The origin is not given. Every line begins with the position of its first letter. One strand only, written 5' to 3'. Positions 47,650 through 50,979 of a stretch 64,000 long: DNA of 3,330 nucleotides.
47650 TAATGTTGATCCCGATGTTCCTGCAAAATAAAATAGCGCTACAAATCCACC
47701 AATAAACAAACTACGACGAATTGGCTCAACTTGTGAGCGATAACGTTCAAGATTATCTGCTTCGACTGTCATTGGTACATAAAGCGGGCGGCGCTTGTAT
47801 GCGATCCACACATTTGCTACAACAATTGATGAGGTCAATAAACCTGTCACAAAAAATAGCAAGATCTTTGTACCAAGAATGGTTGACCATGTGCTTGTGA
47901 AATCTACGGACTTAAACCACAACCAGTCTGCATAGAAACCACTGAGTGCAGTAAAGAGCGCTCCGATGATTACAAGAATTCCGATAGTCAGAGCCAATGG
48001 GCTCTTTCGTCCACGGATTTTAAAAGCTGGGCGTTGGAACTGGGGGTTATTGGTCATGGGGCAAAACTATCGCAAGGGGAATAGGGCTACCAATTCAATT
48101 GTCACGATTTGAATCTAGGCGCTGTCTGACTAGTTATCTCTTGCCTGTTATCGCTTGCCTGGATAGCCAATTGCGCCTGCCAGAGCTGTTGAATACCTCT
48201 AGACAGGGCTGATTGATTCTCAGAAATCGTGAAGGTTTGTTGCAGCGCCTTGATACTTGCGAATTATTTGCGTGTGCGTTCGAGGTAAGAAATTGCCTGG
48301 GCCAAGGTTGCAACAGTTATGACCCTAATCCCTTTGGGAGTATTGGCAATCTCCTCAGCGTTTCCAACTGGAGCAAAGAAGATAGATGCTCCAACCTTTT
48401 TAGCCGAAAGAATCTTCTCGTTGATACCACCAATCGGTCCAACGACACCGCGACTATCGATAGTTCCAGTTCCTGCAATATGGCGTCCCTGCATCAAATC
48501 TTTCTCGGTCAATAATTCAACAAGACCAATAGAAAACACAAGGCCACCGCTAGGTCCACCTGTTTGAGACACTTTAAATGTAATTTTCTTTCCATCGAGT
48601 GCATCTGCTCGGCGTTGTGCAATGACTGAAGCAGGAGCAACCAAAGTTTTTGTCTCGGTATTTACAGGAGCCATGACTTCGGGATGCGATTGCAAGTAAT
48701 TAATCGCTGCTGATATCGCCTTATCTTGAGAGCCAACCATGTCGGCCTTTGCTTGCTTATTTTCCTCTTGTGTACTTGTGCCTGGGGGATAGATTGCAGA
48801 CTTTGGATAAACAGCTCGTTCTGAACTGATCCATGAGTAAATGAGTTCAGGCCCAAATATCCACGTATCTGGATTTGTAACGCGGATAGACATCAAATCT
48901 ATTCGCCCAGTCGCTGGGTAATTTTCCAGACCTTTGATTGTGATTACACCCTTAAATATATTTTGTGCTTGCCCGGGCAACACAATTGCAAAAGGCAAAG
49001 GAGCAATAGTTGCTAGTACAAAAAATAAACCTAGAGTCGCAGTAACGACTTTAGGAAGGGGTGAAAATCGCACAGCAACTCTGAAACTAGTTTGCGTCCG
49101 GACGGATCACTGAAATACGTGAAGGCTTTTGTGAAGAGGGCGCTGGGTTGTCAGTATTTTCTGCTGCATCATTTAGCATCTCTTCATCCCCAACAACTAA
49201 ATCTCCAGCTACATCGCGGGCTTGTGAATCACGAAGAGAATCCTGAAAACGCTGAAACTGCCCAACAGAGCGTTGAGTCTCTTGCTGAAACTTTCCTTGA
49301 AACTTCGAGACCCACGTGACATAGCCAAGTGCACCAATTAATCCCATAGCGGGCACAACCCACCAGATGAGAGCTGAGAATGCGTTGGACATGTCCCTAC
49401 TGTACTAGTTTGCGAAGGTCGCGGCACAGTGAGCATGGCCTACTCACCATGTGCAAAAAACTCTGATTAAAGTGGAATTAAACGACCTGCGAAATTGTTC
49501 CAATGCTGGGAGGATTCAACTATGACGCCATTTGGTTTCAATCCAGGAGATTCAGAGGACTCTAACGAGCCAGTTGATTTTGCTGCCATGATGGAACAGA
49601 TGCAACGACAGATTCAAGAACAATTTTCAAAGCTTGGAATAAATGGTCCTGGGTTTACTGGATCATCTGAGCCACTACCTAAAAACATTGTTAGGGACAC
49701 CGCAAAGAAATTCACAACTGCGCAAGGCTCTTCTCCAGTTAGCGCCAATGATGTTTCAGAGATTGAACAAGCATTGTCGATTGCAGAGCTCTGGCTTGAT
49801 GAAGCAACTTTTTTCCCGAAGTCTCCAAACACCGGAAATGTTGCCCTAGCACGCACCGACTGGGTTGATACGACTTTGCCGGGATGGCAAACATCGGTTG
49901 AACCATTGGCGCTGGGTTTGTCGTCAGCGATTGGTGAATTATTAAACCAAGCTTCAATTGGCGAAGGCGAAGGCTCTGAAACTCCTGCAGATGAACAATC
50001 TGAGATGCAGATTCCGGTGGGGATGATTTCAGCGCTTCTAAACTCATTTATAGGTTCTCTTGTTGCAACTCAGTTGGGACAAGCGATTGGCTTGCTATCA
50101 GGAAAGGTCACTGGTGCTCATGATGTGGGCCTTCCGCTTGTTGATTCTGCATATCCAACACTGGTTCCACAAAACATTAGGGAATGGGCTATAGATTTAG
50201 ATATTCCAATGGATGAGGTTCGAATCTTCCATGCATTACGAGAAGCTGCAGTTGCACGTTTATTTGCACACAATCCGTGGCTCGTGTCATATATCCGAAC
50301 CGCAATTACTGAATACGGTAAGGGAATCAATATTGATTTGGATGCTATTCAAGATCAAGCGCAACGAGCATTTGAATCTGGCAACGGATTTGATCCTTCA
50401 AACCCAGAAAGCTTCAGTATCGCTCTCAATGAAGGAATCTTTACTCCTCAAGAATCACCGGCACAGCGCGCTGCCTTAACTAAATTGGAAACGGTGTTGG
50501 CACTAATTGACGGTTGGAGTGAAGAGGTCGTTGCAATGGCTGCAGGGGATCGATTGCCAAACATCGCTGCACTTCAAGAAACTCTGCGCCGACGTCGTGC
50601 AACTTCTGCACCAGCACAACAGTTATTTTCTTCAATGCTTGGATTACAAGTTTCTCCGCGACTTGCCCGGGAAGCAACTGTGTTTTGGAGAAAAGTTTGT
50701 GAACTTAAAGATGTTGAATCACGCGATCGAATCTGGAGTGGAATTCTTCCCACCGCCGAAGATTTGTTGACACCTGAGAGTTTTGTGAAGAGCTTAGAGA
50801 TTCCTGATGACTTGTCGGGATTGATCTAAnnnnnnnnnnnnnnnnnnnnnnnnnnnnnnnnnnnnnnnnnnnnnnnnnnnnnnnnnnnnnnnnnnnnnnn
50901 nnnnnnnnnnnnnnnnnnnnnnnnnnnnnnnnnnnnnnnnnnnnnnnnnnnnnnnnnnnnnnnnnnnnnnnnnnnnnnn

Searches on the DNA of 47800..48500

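Call 5: search_rna_families(source=window, start=47800, end=48500, threshold=evalue, max_evalue=10)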
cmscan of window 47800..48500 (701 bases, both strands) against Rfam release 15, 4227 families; matches with E-value up to 10: 4.
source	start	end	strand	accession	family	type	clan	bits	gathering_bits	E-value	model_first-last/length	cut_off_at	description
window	48103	48178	+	RF03376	mir-3075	Gene; miRNA;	-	20.6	91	0.3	1-85/85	no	mir-3075 microRNA precursor family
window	47824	47907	+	RF02334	TtnuHACA28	Gene; snRNA; snoRNA; HACA-box;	-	17.3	130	4.7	1-134/134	no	Tetrahymena snoRNA TtnuHACA28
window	48291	48385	-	RF02219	ZNRD1-AS1_2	Gene; lncRNA;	-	15.8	60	0.29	1-76/76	no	ZNRD1 antisense RNA 1 conserved region 2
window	48143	48214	+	RF01142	sR19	Gene; snRNA; snoRNA; CD-box;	-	10.8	45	6.9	1-63/63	no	Small nucleolar RNA sR19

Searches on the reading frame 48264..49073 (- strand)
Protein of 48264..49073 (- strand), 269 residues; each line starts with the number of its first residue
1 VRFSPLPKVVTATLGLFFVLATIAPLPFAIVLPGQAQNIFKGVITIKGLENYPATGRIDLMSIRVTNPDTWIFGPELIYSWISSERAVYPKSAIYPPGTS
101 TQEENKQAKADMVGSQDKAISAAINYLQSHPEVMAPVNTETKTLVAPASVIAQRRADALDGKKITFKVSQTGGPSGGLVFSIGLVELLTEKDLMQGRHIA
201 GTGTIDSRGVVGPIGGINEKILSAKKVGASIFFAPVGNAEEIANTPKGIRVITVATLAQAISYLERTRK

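Call 9: search_protein_families(library=pfam, proteins=[window:48264-49073:-])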
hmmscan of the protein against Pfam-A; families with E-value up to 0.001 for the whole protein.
window:48264-49073:- (269 aa): 1 family
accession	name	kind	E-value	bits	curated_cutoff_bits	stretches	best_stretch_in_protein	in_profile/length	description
PF05362.19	Lon_C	-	1.6e-11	44.6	21.1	1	172-250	108-184/205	Lon protease (S16) C-terminal proteolytic domain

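Call 20: find_related_loci(query=window:48264-49073:-, collection=metagenome_contigs, flank=1500)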
Query window:48264-49073:- (269 aa) in metagenome_contigs; peptide patterns used: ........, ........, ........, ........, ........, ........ (x = any residue, [..] = any of these).
473 stretches matched a pattern; 107 encode a relative of the query (tblastn E <= 1e-3); the best 80 are kept; 80 distinct loci.
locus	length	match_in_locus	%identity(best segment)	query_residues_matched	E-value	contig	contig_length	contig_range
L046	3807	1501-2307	91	1-269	8e-167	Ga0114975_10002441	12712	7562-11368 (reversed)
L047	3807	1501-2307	89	1-269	3e-162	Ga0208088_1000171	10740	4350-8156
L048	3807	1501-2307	89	1-269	6e-164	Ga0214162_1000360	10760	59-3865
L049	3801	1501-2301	87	1-267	2e-157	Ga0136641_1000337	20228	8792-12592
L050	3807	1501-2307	83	1-269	3e-153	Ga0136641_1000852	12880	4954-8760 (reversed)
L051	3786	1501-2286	84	1-269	1e-152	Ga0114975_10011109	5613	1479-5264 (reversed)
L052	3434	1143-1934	84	1-268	1e-153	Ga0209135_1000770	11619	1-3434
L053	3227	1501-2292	84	1-268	3e-155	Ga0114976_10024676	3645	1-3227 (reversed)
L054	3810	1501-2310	83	1-269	6e-150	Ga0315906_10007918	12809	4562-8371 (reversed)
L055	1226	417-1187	83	1-269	9e-164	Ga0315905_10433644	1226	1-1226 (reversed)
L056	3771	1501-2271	83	1-269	3e-149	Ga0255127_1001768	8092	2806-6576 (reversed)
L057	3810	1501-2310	82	1-269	8e-149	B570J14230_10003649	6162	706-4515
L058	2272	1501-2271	83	1-269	2e-153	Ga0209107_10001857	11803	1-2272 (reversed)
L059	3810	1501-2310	82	1-269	8e-149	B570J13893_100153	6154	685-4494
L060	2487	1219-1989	82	1-269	2e-156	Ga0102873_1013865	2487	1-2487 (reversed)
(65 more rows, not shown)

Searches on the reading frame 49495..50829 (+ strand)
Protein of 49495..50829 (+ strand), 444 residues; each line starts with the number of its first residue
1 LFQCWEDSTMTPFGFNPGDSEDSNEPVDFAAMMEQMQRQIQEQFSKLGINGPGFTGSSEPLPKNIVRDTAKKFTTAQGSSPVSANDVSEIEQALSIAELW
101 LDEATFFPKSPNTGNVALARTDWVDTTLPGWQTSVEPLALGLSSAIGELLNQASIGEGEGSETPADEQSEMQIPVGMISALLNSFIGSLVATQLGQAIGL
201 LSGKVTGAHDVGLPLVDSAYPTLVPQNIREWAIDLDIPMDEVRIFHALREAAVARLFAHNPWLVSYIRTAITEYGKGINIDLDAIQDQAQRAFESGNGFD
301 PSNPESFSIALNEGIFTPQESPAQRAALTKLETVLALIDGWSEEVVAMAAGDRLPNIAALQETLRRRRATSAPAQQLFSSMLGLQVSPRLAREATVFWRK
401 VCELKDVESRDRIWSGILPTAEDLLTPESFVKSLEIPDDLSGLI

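Call 9: search_protein_families(library=pfam, proteins=[window:49495-50829:+])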
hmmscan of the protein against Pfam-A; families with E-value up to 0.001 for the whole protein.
window:49495-50829:+ (444 aa): 1 family
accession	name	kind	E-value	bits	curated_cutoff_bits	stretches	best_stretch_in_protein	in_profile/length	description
PF10103.15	Zincin_2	-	3.7e-88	296.6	25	1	65-431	5-344/344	Zincin-like metallopeptidase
